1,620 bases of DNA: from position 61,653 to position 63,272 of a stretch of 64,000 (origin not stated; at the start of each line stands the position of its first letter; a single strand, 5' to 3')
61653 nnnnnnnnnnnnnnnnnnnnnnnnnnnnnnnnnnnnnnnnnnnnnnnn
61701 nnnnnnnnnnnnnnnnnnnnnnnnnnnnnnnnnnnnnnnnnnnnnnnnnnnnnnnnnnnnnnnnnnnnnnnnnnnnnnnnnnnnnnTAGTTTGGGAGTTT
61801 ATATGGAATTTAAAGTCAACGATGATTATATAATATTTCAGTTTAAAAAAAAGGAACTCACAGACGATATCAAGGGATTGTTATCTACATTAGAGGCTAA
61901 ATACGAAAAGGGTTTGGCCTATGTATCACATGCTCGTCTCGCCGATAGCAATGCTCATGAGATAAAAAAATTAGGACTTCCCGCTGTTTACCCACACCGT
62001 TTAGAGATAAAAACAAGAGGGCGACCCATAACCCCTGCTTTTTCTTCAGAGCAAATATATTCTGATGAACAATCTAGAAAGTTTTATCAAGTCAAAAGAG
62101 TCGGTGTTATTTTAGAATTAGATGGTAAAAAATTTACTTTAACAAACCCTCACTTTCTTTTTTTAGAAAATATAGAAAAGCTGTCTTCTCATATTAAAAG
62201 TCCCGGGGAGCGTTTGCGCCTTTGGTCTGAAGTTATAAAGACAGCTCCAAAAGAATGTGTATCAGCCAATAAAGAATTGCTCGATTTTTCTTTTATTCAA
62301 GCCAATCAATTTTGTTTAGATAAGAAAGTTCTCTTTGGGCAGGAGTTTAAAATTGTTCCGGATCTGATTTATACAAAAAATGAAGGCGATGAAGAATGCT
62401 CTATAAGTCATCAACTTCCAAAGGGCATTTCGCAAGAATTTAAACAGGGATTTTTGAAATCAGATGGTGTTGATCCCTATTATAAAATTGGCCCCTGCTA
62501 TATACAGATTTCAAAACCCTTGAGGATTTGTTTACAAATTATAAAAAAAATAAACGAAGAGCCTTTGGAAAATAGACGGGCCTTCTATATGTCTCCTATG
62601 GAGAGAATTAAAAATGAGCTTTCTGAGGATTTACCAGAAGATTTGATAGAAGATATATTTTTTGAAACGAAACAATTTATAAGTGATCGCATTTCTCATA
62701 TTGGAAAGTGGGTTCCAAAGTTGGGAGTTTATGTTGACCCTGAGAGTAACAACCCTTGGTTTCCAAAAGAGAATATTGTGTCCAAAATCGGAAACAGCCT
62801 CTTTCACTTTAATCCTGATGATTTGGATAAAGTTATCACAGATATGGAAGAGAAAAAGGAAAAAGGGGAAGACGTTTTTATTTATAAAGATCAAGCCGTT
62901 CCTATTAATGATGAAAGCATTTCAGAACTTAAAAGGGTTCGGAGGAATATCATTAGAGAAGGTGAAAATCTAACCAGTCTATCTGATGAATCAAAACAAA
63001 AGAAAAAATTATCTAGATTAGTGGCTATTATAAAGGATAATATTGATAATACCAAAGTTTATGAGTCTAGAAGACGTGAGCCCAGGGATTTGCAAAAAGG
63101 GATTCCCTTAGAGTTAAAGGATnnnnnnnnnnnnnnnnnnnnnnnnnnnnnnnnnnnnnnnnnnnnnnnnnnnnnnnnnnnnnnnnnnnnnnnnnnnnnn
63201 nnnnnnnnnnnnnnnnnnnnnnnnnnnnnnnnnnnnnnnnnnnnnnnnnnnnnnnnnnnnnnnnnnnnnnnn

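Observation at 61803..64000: Large SNF2-helicase ORF missing from the supplied ORF track because it runs off the window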

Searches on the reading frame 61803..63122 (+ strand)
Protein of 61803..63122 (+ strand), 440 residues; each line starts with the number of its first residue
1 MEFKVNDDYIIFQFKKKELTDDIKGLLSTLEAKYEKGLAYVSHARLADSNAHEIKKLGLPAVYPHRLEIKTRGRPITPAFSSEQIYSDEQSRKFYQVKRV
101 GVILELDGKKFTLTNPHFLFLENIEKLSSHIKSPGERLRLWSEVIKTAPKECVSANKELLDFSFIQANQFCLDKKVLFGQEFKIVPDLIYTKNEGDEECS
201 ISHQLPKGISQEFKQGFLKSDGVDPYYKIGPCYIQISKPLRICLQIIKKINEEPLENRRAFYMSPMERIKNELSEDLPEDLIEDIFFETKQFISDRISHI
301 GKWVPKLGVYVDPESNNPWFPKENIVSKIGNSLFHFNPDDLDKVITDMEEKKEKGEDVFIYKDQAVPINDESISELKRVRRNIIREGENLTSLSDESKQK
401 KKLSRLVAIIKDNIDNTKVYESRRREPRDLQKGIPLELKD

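Call 51: predict_structure(alignment_id=A2)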
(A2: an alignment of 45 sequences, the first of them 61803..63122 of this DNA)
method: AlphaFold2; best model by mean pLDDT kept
length: 440 residues; sequences in the alignment: 45
mean_pLDDT: 78.7   pTM: 0.62
mean pLDDT of the five models: 78.7, 78.3, 77.6, 76.5, 76.3
residues with pLDDT >= 90: 156; 70-90: 173; 50-70: 51; < 50: 60
segments of 3 or more residues with pLDDT < 50: 305-322, 390-403, 405-408, 412-429
pLDDT, mean of each block of 10 residues (from residue 1): 92 84 90 91 95 92 91 86 91 94 96 93 86 87 83 66 90 85 91 58 86 93 89 90 94 87 86 79 81 53 43 39 65 78 91 91 87 87 68 42 45 44 45 59
secondary structure, 60 per line:
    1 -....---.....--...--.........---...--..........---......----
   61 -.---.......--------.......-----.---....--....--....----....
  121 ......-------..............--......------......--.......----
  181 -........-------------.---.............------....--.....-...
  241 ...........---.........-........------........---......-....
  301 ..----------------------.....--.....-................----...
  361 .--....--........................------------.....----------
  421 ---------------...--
elements in order: E2-5 E9-13 H21-29 E33-35 E38-42 H43-47 H51-56 E66-72 E81-87 E97-100 E103-106 E109-112 H117-126 H134-147 H150-155 E162-167 E170-176 E182-189 H207-219 E226-229 E232-236 H238-251 H255-263 H265-272 H279-285 H290-295 E297-302 E325-329 E332-336 H338-353 E358-361 E364-367 H370-393 E406-410

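Call 53: fold_search(model_id=the predicted structure, library=pdb)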
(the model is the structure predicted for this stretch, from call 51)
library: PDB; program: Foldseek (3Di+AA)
matches with E <= 10: 225; with E <= 0.001: 1
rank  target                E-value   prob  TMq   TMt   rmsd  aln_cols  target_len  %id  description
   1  8qy7                  5.2e-13  1.00  0.28  0.16  14.2       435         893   15  Zorya anti-bacteriophage defense system ZorD apo form (released 2024-11-06)
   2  5lly_B                6.0e-01  0.02  0.09  0.08  24.9       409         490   10  Photosensory Module of Bacteriophytochrome linked Diguanylyl Cyclase from Idiomarina species A28L (released 2017-03-15)
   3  6lgn_k                6.7e-01  0.14  0.08  0.11   9.0        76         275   16  The atomic structure of varicella zoster virus C-capsid (released 2020-07-29)
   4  3tto_B                8.4e-01  0.03  0.08  0.05  15.9       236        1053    9  Crystal structure of Leuconostoc mesenteroides NRRL B-1299 N-terminally truncated dextransucrase DSR-E in triclinic fo (released 2012-01-25)
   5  9y6s_5f               9.9e-01  0.06  0.09  0.04  22.7       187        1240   13  96-nm repeat of the Leishmania tarentolae doublet microtubule (released 2025-12-17)
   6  7nxe_A                1.0e+00  0.04  0.08  0.14  14.9       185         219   11  Structure of the Phospholipase C gamma 1 tSH2 domain in complex with a phosphorylated KSHV pK15 peptide (released 2021-06-09)
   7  6cgr_f                1.1e+00  0.12  0.08  0.12  10.6        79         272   15  CryoEM structure of herpes simplex virus 1 capsid with associated tegument protein complexes. (released 2018-03-14)
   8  4l9z_A                1.2e+00  0.06  0.09  0.12  15.6       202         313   10  Crystal Structure of Rhodobacter sphaeroides malyl-CoA lyase in complex with magnesium, oxalate, and CoA (released 2013-12-04)
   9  6w5l_C                1.3e+00  0.03  0.06  0.13  15.3       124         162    6  2.1 A resolution structure of Norovirus 3CL protease in complex with inhibitor 7g (released 2020-09-30)
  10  9bw9_B                1.5e+00  0.02  0.08  0.12  21.2       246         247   11  Tetrameric Complex of full-length HIV-1 integrase protein bound to the integrase binding domain of LEDGF/p75 (released 2025-06-25)
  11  4l9y_A                1.5e+00  0.47  0.09  0.12   3.0        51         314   24  Crystal Structure of Rhodobacter sphaeroides malyl-CoA lyase in complex with magnesium, glyoxylate, and propionyl-CoA (released 2013-12-04)
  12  9dxd_A                1.5e+00  0.02  0.09  0.08  29.3       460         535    9  attLmm bound serine integrase and RDF complex in the pre-rotation state (released 2026-01-21)
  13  4inh_F                1.6e+00  0.02  0.06  0.12  15.0       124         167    6  Structural Basis of Substrate Specificity and Protease Inhibition in Norwalk Virus (released 2013-02-20)
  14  8tcc_C                1.6e+00  0.02  0.06  0.10  16.7       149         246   11  GTP Cyclohydrolase-IB with dehydrocostus lactone (released 2024-07-03)
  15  9gyf_B                1.6e+00  0.01  0.07  0.06  24.0       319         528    8  Ku70/80 with PAXX peptide mutation K193R (released 2025-10-15)
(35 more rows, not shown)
